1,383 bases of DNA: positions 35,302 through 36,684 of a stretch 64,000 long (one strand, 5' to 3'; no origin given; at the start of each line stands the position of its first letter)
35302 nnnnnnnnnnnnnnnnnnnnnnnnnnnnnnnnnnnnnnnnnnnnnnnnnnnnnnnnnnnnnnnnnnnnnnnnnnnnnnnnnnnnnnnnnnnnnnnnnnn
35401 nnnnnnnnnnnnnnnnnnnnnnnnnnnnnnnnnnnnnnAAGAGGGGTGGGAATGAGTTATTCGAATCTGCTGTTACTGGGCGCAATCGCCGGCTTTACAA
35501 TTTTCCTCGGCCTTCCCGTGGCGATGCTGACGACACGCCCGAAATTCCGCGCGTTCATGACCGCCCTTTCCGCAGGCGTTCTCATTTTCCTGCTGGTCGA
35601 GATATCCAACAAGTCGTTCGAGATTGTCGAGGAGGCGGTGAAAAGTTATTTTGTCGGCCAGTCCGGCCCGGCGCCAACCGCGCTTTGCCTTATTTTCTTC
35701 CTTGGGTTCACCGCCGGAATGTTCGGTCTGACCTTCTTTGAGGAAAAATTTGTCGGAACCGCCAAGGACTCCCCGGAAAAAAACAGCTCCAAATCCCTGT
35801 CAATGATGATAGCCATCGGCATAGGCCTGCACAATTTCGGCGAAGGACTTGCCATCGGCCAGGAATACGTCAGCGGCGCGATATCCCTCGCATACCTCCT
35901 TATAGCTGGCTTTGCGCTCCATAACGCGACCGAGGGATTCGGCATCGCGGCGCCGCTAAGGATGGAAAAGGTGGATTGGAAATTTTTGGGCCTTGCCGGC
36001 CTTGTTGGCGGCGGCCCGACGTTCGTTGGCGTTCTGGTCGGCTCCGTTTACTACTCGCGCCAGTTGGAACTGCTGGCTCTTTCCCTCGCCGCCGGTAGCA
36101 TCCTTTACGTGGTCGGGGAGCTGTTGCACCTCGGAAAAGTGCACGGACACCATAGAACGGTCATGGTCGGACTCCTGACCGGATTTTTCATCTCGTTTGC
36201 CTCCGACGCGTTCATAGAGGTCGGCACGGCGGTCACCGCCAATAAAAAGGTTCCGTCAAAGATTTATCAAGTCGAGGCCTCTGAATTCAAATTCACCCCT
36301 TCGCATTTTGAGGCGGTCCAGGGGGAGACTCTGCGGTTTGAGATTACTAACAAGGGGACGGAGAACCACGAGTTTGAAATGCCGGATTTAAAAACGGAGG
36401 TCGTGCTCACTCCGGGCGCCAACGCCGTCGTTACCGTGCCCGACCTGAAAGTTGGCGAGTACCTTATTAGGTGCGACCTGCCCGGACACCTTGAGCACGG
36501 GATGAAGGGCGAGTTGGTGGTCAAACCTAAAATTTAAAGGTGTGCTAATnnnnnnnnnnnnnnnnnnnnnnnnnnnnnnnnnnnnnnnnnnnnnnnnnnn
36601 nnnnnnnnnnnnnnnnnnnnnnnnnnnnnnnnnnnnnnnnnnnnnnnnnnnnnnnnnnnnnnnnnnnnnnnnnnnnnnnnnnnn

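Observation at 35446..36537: ZIP metal permease fused to a cupredoxin domain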

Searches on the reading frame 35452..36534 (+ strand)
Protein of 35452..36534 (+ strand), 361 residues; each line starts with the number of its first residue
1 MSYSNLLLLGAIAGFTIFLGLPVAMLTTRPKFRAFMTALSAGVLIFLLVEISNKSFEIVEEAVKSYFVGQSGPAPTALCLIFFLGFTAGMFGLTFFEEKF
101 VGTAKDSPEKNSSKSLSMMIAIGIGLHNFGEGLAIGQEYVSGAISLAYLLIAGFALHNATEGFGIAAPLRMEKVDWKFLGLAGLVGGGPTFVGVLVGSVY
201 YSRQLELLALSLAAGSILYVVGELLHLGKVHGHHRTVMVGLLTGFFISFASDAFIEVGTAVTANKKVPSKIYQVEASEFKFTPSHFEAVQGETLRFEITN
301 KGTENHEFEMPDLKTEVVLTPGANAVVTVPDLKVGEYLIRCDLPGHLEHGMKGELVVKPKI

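Call 3: search_protein_families(library=pfam, proteins=[window:35452-36534:+], max_evalue=1)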
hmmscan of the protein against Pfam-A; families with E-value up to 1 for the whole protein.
window:35452-36534:+ (361 aa): 5 families
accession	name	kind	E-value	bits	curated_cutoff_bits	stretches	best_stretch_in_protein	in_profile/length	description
PF13473.12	Cupredoxin_1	-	6.1e-18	65.2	27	1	266-357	17-104/104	Cupredoxin-like domain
PF02535.28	Zip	-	2.9e-11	43.6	35.1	1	105-225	166-291/323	ZIP Zinc transporter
PF00127.26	Copper-bind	-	6.8e-05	23.7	21.2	1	297-358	44-99/99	Copper binding proteins, plastocyanin/azurin family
PF07731.20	Cu-oxidase_2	-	0.00028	21.1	20.4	1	283-359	56-135/137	Multicopper oxidase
PF06525.17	SoxE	-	0.0026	17.7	21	1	321-358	102-139/149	Sulfocyanin (SoxE) domain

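Call 4: search_protein_families(library=ncbifam, proteins=[window:35452-36534:+], max_evalue=1)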
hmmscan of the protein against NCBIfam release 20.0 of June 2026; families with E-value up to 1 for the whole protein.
window:35452-36534:+ (361 aa): 5 families
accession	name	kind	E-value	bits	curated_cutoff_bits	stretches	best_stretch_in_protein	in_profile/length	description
NF003243.0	PRK04201.1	equivalog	3e-15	56.2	252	1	7-250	9-260/266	zinc transporter ZupT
NF051440.1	CuResCopIPSEAE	equivalog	9.4e-11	41.8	280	2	253-313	25-84/180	copper-resistant cuproprotein CopI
NF041757.1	EfeO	equivalog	1.2e-05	24.6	270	1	265-359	12-108/359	iron uptake system protein EfeO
TIGR04246.1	nitrous_NosZ_Gp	equivalog_domain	0.00013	20.5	625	1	270-359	486-578/578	Sec-dependent nitrous-oxide reductase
TIGR03095.1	rusti_cyanin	equivalog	0.0053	17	146.7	1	334-358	124-148/148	rusticyanin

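Call 5: find_homologous_proteins(query=window:35452-36534:+, max_evalue=0.001)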
Query window:35452-36534:+ (361 aa): 8000 proteins with E <= 0.001 among 8000 candidates; the best 120 are listed.
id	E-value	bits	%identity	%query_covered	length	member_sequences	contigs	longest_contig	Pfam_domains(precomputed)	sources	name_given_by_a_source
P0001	1.9e-230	782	100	100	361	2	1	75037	PF13473.13,PF02535.29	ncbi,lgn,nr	ncbi:MAG: cupredoxin domain-containing protein [Nitrospinae bacterium]|nr:cupredoxin domain-containi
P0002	2.5e-180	617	79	99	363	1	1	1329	PF13473.13,PF02535.29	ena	-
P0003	4.9e-179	613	79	99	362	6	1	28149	PF13473.13,PF02535.29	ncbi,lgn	-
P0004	2.1e-178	611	78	99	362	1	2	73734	PF13473.13,PF02535.29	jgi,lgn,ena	jgi:ZIP family zinc transporter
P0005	3.9e-173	594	77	99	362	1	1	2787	PF00127.27,PF13473.13,PF02535.29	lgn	-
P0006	2.6e-148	512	65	99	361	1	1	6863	PF13473.13,PF02535.29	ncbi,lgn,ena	-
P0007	1.8e-144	499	62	100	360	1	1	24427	PF13473.13,PF02535.29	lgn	-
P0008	3.3e-144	499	65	99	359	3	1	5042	PF13473.13,PF02535.29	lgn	-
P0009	1.5e-139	483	63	99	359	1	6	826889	PF00127.27,PF13473.13,PF02535.29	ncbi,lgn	-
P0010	2.9e-139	482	63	99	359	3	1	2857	PF00127.27,PF13473.13,PF02535.29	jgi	jgi:ZIP family zinc transporter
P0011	3.9e-137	475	62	99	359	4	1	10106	PF00127.27,PF13473.13,PF02535.29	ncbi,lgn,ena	-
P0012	2.3e-136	473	61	99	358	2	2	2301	PF13473.13,PF02535.29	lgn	-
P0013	6.5e-134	465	62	99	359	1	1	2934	PF13473.13,PF02535.29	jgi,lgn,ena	-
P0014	2.1e-133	463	61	100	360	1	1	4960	PF00127.27,PF13473.13,PF02535.29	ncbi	-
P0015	9.3e-133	461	59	100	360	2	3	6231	PF07731.21,PF00127.27,PF13473.13,PF02535.29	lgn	-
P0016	4.9e-132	458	60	100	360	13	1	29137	PF13473.13,PF02535.29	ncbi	-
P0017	9.4e-132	458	60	100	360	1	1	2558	PF00127.27,PF13473.13,PF02535.29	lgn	-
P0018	1.9e-131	457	60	100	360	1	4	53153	PF00127.27,PF13473.13,PF02535.29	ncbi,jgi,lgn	-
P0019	7.1e-131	455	61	100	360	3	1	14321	PF00127.27,PF13473.13,PF02535.29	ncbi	-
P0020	2.7e-130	453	58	100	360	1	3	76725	PF13473.13,PF02535.29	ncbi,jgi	-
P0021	6.8e-129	448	59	100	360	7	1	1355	PF00127.27,PF13473.13,PF02535.29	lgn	-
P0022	7.2e-129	448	59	100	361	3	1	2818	PF00127.27,PF13473.13,PF02535.29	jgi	-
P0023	1.0e-128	448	59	100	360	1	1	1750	PF00127.27,PF13473.13,PF02535.29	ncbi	-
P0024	1.4e-128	447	60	100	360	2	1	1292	PF07731.21,PF00127.27,PF13473.13,PF02535.29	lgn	-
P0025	3.4e-128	446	59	100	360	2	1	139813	PF00127.27,PF13473.13,PF02535.29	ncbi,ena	-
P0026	7.9e-128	445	59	100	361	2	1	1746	PF00127.27,PF13473.13,PF02535.29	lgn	-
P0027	1.1e-127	444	59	100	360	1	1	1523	PF07731.21,PF00127.27,PF13473.13,PF02535.29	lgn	-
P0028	1.2e-127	444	59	100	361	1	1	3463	PF00127.27,PF13473.13,PF02535.29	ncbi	-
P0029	1.2e-126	441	58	100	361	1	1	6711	PF00127.27,PF13473.13,PF02535.29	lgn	-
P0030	1.5e-126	440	60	100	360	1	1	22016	PF00127.27,PF13473.13,PF02535.29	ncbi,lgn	ncbi:MAG: cupredoxin domain-containing protein [Thermodesulfobacteriota bacterium]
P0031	5.4e-126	439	61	93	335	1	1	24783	PF00127.27,PF13473.13,PF02535.29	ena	-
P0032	1.3e-125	437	57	100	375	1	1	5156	PF00127.27,PF13473.13,PF02535.29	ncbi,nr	ncbi:MAG: hypothetical protein BMS9Abin23_0958 [Thermodesulfobacteriota bacterium]|nr:MAG: hypotheti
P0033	5.4e-125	435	58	100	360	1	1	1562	PF13473.13,PF02535.29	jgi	jgi:zinc transporter, ZIP family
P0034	4.6e-121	422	55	100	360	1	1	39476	PF07731.21,PF00127.27,PF13473.13,PF02535.29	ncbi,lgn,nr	ncbi:MAG: cupredoxin domain-containing protein [Deltaproteobacteria bacterium]|nr:cupredoxin domain-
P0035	1.2e-120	421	57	100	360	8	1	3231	PF07731.21,PF00127.27,PF13473.13,PF02535.29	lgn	-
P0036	1.6e-120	421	57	99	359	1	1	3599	PF00127.27,PF13473.13,PF02535.29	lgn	-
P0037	1.9e-118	414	55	100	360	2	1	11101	PF07731.21,PF00127.27,PF13473.13,PF02535.29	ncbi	-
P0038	5.3e-113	396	54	99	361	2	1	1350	PF13473.13,PF02535.29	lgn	-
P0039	2.5e-90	321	66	66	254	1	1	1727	PF02535.29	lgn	-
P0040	7.0e-85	303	47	99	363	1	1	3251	PF13473.13,PF02535.29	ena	-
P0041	5.5e-84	300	46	99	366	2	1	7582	PF13473.13,PF02535.29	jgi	-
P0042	4.8e-81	291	43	99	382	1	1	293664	PF13473.13,PF02535.29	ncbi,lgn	-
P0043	4.9e-75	271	47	89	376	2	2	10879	PF02535.29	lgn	-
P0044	1.3e-74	270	55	70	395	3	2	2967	PF02535.29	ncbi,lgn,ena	-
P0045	2.6e-74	269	51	77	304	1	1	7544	PF02535.29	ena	-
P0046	3.9e-74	268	47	87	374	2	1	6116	PF02535.29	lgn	-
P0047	2.2e-73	266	46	89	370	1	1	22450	PF02535.29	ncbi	-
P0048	2.3e-73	266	50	77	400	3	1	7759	PF02535.29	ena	-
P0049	5.3e-73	264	46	87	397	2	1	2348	PF02535.29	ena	-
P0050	7.9e-73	264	47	89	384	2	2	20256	PF02535.29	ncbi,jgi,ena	-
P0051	1.3e-72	263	47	90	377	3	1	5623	PF02535.29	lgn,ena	-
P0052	4.7e-72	261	53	74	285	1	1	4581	PF02535.29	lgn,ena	-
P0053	5.8e-72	261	53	72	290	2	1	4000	PF02535.29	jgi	-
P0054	5.9e-72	261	45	89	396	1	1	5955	PF02535.29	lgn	-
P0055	6.0e-72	261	45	89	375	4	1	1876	PF02535.29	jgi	jgi:ZIP family zinc transporter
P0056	8.3e-72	260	50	77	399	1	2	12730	PF02535.29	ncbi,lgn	-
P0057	1.2e-71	260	46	89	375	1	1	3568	PF02535.29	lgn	-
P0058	1.8e-71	259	42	89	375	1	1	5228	PF02535.29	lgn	-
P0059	3.4e-71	258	50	77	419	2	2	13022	PF02535.29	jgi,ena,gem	-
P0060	6.1e-71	258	49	77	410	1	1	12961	PF02535.29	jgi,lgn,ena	-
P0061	8.8e-71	257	46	88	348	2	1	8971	PF02535.29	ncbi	-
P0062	1.2e-70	257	50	77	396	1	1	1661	PF02535.29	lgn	-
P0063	1.7e-70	256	51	77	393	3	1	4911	PF02535.29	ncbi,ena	-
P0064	2.2e-70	256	49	77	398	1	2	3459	PF02535.29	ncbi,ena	-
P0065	2.4e-70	256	45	89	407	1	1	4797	PF02535.29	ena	-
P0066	2.5e-70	256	45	90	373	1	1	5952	PF02535.29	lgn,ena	-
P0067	4.1e-70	255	49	78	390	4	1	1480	PF02535.29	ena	-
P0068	4.2e-70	255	49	77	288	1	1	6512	PF02535.29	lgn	-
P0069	4.2e-70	255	51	70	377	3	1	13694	PF13442.12,PF00034.27,PF02535.29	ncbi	-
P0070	4.6e-70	255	45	89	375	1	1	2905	PF02535.29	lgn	-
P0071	5.7e-70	254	51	70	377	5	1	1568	PF13442.12,PF00034.27,PF02535.29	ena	-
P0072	6.3e-70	254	53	70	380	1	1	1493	PF13442.12,PF00034.27,PF02535.29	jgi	jgi:ZIP family zinc transporter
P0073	9.0e-70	254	53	70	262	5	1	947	PF02535.29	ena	-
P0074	9.9e-70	254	53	69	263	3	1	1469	PF02535.29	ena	-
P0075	1.1e-69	253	45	89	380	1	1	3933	PF02535.29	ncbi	-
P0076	1.3e-69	253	53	69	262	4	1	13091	PF02535.29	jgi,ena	-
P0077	1.3e-69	253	54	68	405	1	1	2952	PF02535.29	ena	-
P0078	1.5e-69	253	45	92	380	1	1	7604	PF02535.29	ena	-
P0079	1.7e-69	253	53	71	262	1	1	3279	PF02535.29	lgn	-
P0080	1.9e-69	253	49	76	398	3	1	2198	PF02535.29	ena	-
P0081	2.1e-69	253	55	68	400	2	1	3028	PF02535.29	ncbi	-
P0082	2.3e-69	252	53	71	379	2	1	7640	PF02535.29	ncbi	-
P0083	3.2e-69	252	54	71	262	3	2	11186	PF02535.29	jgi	-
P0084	3.3e-69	252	42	95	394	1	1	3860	PF02535.29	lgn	-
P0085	3.5e-69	252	45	89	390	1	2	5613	PF02535.29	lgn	-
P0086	5.7e-69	251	51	71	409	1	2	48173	PF02535.29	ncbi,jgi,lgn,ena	-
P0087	6.3e-69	251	53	69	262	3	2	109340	PF02535.29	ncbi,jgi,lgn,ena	-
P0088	6.6e-69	251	49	75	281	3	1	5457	PF02535.29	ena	-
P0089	6.7e-69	251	54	69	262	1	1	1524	PF02535.29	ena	-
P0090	6.7e-69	251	44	91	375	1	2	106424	PF02535.29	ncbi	-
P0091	8.9e-69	250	54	68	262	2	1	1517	PF02535.29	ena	-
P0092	1.0e-68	250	54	67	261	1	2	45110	PF02535.29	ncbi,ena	-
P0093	1.2e-68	250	45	89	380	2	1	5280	PF02535.29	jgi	-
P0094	1.4e-68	250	50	71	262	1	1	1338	PF02535.29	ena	-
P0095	1.6e-68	250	51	75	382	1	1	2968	PF13442.12,PF00034.27,PF02535.29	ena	-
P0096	4.6e-68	248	54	68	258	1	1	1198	PF02535.29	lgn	-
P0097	5.1e-68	248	54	68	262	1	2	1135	PF02535.29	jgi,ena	-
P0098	7.7e-68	247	44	89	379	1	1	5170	PF02535.29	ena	-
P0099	8.5e-68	247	52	72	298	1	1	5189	PF02535.29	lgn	-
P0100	9.5e-68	247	52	71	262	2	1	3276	PF02535.29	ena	-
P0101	1.0e-67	247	52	70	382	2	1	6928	PF13442.12,PF00034.27,PF02535.29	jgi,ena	-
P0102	1.2e-67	247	52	70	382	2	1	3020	PF13442.12,PF00034.27,PF02535.29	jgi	jgi:ZIP family zinc transporter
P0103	1.5e-67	246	45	89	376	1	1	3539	PF02535.29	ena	-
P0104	1.7e-67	246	44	88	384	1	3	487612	PF02535.29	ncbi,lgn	-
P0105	1.8e-67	246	44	86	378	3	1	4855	PF02535.29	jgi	-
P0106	2.2e-67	246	53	68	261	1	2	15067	PF02535.29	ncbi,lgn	-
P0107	2.2e-67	246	50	70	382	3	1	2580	PF13442.12,PF00034.27,PF02535.29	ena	-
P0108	2.7e-67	246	52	70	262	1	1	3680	PF02535.29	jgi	jgi:ZIP family zinc transporter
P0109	4.2e-67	245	52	70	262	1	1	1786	PF02535.29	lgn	-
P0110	4.2e-67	245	46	88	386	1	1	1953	PF02535.29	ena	-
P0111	4.4e-67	245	47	81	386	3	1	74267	PF13442.12,PF00034.27,PF02535.29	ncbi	-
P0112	4.6e-67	245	50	69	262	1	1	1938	PF02535.29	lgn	-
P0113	6.1e-67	244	45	86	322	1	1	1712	PF02535.29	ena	-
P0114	8.0e-67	244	53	68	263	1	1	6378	PF02535.29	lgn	-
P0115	1.1e-66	244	50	69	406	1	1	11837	PF02535.29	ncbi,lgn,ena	-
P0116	1.2e-66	243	50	70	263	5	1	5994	PF02535.29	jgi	-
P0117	1.4e-66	243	53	68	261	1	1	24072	PF02535.29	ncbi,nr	ncbi:MAG: ZIP family metal transporter [Candidatus Omnitrophica bacterium]|nr:ZIP family metal trans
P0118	1.5e-66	243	54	68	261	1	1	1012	PF02535.29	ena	-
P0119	2.4e-66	242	53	68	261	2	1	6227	PF02535.29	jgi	jgi:ZIP family zinc transporter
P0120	3.0e-66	242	44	91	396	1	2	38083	PF02535.29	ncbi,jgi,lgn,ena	-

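Call 9: find_encoding_contigs(protein=P0009, flank=6000, max_places=3)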
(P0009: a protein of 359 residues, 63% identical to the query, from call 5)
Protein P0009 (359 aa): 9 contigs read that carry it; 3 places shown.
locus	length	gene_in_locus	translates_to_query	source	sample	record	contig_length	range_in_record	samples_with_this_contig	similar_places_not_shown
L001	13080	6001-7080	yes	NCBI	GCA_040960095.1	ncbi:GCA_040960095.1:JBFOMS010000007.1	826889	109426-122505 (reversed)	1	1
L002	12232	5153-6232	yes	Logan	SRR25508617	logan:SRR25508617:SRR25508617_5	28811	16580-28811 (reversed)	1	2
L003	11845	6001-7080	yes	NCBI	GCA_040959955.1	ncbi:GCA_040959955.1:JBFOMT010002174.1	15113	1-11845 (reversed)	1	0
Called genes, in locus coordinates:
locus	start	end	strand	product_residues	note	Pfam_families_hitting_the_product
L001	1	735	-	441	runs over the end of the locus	PF05697:Trigger_N, PF00254:FKBP_C (faint), PF05698:Trigger_C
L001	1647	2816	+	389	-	PF00438:S-AdoMet_synt_N, PF02772:S-AdoMet_synt_M, PF02773:S-AdoMet_synt_C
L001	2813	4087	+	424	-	PF05221:AdoHcyase, PF02826:2-Hacid_dh_C (weak), PF00670:AdoHcyase_NAD, PF07991:KARI_N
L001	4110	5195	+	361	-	PF01916:DS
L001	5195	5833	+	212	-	PF23892:Ig_CycH (weak)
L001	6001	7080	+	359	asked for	PF02535:Zip, PF13473:Cupredoxin_1, PF00127:Copper-bind (faint)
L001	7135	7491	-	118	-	PF07719:TPR_2 (faint), PF13432:TPR_16 (weak), PF00515:TPR_1 (faint), PF13181:TPR_8 (faint), PF13414:TPR_11 (weak)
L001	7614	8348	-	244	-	PF00005:ABC_tran, PF13304:AAA_21 (weak)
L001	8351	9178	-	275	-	PF04116:FA_hydroxylase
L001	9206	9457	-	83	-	PF11823:Se_S_carrier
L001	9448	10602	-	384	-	PF00155:Aminotran_1_2 (weak), PF00266:Aminotran_5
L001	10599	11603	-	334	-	PF03706:LPG_synthase_TM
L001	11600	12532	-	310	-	PF06574:FAD_syn, PF01687:Flavokinase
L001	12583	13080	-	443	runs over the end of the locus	PF05833:NFACT_N, PF05670:NFACT-R_1, PF18297:NFACT-R_2 (weak)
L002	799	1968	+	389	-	PF00438:S-AdoMet_synt_N, PF02772:S-AdoMet_synt_M, PF02773:S-AdoMet_synt_C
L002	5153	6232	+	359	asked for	PF02535:Zip, PF13473:Cupredoxin_1, PF00127:Copper-bind (faint)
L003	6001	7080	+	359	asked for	PF02535:Zip, PF13473:Cupredoxin_1, PF00127:Copper-bind (faint)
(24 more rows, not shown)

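Call 11: find_encoding_contigs(protein=P0004, flank=6000, max_places=2)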
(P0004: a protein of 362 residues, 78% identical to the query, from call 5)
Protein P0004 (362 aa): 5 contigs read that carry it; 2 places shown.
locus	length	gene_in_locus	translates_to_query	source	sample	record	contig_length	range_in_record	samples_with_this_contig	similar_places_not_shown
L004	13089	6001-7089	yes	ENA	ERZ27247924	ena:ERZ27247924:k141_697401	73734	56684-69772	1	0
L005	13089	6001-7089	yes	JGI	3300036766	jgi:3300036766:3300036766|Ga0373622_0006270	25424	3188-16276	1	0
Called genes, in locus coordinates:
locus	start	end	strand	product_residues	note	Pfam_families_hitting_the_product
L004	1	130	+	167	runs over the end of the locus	PF01281:Ribosomal_L9_N, PF03948:Ribosomal_L9_C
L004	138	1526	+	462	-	PF00772:DnaB, PF03796:DnaB_C, PF13481:AAA_25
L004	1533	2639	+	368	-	PF01168:Ala_racemase_N, PF00842:Ala_racemase_C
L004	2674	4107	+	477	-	PF07536:HWE_HK (faint), PF13675:PilJ, PF07568:HisKA_2, PF13581:HATPase_c_2, PF02518:HATPase_c (weak)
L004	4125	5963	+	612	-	PF00072:Response_reg, PF08447:PAS_3, PF00512:HisKA, PF02518:HATPase_c, PF00072:Response_reg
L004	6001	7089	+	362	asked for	PF02535:Zip, PF13473:Cupredoxin_1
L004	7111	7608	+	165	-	PF03918:CcmH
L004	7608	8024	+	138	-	-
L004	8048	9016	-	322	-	PF03255:ACCA, PF01039:Carboxyl_trans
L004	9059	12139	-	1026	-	PF00873:ACR_tran, PF02355:SecD_SecF_C (weak)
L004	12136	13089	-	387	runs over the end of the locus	PF00364:Biotin_lipoyl (faint), PF25917:BSH_RND, PF25973:BSH_CzcB (faint), PF25876:HH_MFP_RND, PF25944:Beta-barrel_RND, PF25967:RND-MFP_C, PF25989:YknX_C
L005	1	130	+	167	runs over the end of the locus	PF01281:Ribosomal_L9_N, PF03948:Ribosomal_L9_C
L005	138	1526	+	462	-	PF00772:DnaB, PF03796:DnaB_C, PF13481:AAA_25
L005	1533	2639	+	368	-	PF01168:Ala_racemase_N, PF00842:Ala_racemase_C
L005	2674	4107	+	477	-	PF07536:HWE_HK (faint), PF13675:PilJ, PF07568:HisKA_2, PF13581:HATPase_c_2, PF02518:HATPase_c (weak)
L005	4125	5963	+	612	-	PF00072:Response_reg, PF08447:PAS_3, PF00512:HisKA, PF02518:HATPase_c, PF00072:Response_reg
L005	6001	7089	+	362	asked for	PF02535:Zip, PF13473:Cupredoxin_1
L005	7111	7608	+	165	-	PF03918:CcmH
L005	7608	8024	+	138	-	-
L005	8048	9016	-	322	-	PF03255:ACCA, PF01039:Carboxyl_trans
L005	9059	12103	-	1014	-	PF00873:ACR_tran, PF03176:MMPL (faint), PF02355:SecD_SecF_C (weak)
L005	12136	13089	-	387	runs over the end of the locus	PF00364:Biotin_lipoyl (faint), PF25917:BSH_RND, PF25973:BSH_CzcB (faint), PF25876:HH_MFP_RND, PF25944:Beta-barrel_RND, PF25967:RND-MFP_C, PF25989:YknX_C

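Call 12: find_encoding_contigs(protein=P0020, flank=6000, max_places=2)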
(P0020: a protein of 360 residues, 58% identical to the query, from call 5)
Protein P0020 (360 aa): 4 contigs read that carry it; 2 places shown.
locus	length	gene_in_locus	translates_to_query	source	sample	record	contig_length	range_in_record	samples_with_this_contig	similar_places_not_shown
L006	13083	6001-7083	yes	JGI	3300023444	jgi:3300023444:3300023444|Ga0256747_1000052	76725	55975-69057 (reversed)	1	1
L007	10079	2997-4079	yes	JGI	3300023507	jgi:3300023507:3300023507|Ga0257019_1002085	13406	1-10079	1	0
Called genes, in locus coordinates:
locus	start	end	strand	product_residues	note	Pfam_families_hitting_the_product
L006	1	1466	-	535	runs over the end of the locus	PF13167:GTP-bdg_N, PF16360:GTP-bdg_M, PF03193:RsgA_GTPase (faint), PF01926:MMR_HSR1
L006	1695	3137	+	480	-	PF00171:Aldedh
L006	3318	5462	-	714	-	PF00403:HMA, PF00122:E1-E2_ATPase, PF00702:Hydrolase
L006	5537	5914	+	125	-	PF12840:HTH_20 (weak), PF01022:HTH_5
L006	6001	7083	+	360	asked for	PF02535:Zip, PF13473:Cupredoxin_1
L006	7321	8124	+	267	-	PF02567:PhzC-PhzF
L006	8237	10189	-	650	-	PF03704:BTAD (faint), PF13431:TPR_17 (faint), PF00515:TPR_1, PF07719:TPR_2 (weak), PF13414:TPR_11, PF13432:TPR_16, PF13424:TPR_12 (weak), PF13432:TPR_16, +9 more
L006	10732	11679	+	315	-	PF02754:CCG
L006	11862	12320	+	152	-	PF13183:Fer4_8, PF13237:Fer4_10, PF13187:Fer4_9 (weak), PF13534:Fer4_17 (weak)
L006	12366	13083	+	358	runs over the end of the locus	PF00310:GATase_2, PF13522:GATase_6 (weak), PF13537:GATase_7 (faint)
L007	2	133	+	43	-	?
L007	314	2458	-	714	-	PF00403:HMA, PF00122:E1-E2_ATPase, PF00702:Hydrolase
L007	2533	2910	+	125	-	PF12840:HTH_20 (weak), PF01022:HTH_5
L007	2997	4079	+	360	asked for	PF02535:Zip, PF13473:Cupredoxin_1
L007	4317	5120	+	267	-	PF02567:PhzC-PhzF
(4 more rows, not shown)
